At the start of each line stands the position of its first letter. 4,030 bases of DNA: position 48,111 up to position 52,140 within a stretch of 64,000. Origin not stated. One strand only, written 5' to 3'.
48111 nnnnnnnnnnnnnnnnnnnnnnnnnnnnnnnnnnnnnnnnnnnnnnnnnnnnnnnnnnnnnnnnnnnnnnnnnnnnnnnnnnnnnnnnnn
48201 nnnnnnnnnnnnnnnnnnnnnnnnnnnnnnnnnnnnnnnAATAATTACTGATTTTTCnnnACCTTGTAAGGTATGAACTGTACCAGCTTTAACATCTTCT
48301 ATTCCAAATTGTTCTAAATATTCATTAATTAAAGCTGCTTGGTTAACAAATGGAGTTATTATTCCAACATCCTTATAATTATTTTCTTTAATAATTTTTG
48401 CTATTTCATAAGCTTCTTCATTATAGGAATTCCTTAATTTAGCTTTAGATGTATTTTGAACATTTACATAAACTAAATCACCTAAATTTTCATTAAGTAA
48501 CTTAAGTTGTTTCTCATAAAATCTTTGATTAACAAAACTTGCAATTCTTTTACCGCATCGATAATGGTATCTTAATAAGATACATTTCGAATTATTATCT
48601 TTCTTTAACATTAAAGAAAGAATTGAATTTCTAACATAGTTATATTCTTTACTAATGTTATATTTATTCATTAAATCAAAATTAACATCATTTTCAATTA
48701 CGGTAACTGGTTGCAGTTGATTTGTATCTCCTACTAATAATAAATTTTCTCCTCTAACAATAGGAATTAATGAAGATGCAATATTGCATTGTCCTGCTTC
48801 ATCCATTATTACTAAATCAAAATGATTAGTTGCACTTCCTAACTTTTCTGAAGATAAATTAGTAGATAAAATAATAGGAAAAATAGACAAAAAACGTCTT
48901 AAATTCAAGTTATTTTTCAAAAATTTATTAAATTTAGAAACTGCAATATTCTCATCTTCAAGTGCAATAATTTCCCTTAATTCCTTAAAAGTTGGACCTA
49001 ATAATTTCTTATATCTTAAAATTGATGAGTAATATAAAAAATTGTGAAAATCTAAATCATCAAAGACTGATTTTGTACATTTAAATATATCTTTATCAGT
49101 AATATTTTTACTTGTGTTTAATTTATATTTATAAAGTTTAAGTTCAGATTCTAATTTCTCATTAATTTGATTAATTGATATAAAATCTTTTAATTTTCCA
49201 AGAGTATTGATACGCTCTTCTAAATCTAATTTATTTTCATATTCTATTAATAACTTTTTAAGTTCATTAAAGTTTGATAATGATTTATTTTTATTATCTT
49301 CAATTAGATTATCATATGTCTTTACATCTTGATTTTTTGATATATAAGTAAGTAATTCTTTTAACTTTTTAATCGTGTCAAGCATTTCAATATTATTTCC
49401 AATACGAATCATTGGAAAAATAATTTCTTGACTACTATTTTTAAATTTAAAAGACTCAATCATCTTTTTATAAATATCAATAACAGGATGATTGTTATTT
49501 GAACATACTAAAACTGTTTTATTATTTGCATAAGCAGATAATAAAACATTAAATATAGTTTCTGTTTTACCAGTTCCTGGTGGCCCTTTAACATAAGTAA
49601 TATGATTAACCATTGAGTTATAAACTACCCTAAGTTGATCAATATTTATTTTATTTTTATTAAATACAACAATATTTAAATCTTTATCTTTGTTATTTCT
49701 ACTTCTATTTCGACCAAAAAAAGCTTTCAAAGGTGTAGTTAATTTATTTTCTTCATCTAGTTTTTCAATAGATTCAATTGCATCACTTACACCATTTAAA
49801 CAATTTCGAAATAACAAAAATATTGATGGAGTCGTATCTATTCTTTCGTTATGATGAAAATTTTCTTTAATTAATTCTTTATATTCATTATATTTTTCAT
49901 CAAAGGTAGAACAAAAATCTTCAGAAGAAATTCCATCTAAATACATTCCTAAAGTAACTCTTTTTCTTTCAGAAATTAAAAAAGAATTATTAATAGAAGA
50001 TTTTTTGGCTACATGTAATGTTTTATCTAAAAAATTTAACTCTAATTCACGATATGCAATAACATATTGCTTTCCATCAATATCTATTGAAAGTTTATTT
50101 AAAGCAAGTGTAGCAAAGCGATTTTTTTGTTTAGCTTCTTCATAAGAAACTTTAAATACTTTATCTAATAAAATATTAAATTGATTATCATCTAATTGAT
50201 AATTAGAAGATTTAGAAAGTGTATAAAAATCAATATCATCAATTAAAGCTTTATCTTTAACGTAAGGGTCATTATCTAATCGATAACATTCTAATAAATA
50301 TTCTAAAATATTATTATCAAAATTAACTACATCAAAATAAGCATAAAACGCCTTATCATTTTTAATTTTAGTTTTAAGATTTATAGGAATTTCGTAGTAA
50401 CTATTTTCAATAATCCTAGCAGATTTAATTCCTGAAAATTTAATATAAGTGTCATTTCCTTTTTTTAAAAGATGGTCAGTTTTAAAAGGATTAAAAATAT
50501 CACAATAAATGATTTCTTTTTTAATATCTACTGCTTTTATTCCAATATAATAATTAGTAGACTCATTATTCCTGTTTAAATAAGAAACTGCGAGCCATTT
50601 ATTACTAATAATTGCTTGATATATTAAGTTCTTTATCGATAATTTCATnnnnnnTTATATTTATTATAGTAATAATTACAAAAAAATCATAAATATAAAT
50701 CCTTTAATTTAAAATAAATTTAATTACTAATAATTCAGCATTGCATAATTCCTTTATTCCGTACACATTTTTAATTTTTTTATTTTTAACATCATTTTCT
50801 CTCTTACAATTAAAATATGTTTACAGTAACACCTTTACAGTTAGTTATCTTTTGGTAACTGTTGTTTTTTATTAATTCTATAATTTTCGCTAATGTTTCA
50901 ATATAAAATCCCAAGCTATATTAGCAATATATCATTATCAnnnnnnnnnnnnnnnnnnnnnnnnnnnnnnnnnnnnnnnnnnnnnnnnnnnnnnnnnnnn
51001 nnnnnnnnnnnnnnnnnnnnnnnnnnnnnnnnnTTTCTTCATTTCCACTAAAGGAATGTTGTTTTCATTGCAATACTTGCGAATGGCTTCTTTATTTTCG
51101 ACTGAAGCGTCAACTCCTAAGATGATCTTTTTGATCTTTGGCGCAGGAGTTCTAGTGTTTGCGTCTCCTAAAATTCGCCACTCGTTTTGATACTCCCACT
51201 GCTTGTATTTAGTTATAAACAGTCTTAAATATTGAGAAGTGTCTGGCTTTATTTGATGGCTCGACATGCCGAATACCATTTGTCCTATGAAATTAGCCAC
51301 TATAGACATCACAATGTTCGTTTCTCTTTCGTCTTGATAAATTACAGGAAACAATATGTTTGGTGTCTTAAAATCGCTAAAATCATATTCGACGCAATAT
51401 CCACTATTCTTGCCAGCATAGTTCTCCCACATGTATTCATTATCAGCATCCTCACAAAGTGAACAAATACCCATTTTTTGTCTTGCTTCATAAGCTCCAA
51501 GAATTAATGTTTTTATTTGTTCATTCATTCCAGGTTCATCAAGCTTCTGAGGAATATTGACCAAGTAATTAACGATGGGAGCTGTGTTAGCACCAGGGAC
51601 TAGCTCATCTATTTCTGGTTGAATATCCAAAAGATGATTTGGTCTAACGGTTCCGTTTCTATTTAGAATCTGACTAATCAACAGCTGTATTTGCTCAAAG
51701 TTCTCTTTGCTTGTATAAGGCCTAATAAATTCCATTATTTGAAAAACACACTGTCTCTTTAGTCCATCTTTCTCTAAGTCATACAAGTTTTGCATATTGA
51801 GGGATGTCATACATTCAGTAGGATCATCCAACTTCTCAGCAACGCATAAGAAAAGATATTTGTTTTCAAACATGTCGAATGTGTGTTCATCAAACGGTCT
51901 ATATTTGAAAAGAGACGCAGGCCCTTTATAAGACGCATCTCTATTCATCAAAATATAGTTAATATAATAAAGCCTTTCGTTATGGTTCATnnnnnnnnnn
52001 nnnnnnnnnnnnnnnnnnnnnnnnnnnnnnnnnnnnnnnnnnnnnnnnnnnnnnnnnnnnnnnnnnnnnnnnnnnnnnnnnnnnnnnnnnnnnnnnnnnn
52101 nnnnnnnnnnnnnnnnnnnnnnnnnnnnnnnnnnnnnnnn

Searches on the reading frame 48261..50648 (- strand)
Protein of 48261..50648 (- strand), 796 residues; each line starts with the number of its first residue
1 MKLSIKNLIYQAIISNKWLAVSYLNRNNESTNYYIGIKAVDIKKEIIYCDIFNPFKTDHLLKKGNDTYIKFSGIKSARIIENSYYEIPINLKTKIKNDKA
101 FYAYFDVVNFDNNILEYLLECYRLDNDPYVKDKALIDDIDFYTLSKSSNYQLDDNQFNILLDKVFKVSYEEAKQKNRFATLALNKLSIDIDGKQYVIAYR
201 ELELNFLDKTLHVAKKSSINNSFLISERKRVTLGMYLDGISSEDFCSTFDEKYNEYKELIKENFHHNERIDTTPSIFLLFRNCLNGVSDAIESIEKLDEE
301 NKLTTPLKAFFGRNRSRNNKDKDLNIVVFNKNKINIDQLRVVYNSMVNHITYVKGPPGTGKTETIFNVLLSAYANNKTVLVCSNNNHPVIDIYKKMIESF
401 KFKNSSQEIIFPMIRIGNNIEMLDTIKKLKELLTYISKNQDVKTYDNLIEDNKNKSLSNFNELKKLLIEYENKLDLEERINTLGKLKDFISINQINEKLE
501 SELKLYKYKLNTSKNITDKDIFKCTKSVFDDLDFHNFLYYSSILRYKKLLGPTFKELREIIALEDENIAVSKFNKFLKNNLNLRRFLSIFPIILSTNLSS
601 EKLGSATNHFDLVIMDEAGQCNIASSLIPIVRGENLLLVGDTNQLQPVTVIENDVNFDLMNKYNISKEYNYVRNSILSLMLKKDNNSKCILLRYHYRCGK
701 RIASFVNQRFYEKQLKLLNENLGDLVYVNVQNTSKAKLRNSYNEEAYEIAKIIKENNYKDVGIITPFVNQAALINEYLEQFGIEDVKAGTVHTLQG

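Call 11: search_protein_families(library=pfam, proteins=[window:48261-50648:-], max_evalue=0.01)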
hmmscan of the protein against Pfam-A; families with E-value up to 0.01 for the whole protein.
window:48261-50648:- (796 aa): 8 families
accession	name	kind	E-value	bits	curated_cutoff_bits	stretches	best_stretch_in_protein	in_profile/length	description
PF13086.12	AAA_11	-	6.9e-33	114.9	27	1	334-649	2-254/257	AAA domain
PF13087.12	AAA_12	-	1.3e-09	38.4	27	1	676-796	5-149/195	AAA domain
PF13245.12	AAA_19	-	3e-08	34.4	25.1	1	341-648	4-132/134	AAA domain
PF13604.12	AAA_30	-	4.7e-07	30.2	27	0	607-649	87-132/191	AAA domain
PF09848.15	SLFN-g3_helicase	-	2.9e-05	23.9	24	1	349-405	2-62/354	Schlafen group 3, DNA/RNA helicase domain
PF04851.21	ResIII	-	0.00042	20.7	22.5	0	349-456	24-118/164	Type III restriction enzyme, res subunit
PF01443.25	Viral_helicase1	-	0.0015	18.8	21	0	600-646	48-98/228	Viral superfamily 1 RNA helicase core domain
PF11868.13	DUF3388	-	0.0076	16.1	25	0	301-384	7-88/190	Protein of unknown function (DUF3388)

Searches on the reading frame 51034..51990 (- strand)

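Call 11: search_protein_families(library=pfam, proteins=[window:51034-51990:-], max_evalue=0.01)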
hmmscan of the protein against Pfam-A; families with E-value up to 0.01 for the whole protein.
window:51034-51990:- (319 aa): 1 family
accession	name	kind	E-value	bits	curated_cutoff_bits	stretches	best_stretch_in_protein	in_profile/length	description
PF11185.13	DUF2971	-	8.1e-09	37.1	22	1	187-273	1-89/89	Protein of unknown function (DUF2971)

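Call 34: search_protein_families(library=padloc, proteins=[window:51034-51990:-], max_evalue=0.01)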
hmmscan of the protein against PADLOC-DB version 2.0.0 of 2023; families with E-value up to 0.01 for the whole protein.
window:51034-51990:- (319 aa): 4 families
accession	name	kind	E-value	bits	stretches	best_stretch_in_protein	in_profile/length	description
PDLC04990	PDC-S31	-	2e-34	117.6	1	22-318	4-245/259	-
PDLC04991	PDC-S31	-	3e-24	83.9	2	165-315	57-186/208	-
PDLC04994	PDC-S31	-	1.4e-21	75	2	169-310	117-250/273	-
PDLC04992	PDC-S31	-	1.9e-14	52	1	168-307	52-192/220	-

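Call 35: search_protein_families(library=ncbifam, proteins=[window:51034-51990:-], max_evalue=0.01)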
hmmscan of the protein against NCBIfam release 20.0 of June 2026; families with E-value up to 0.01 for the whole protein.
window:51034-51990:- (319 aa): 1 family
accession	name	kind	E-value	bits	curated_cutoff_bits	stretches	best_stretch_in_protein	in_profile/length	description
NF004078.0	PRK05583.1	equivalog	0.009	16.1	77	0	285-316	33-64/104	ribosomal protein L7Ae family protein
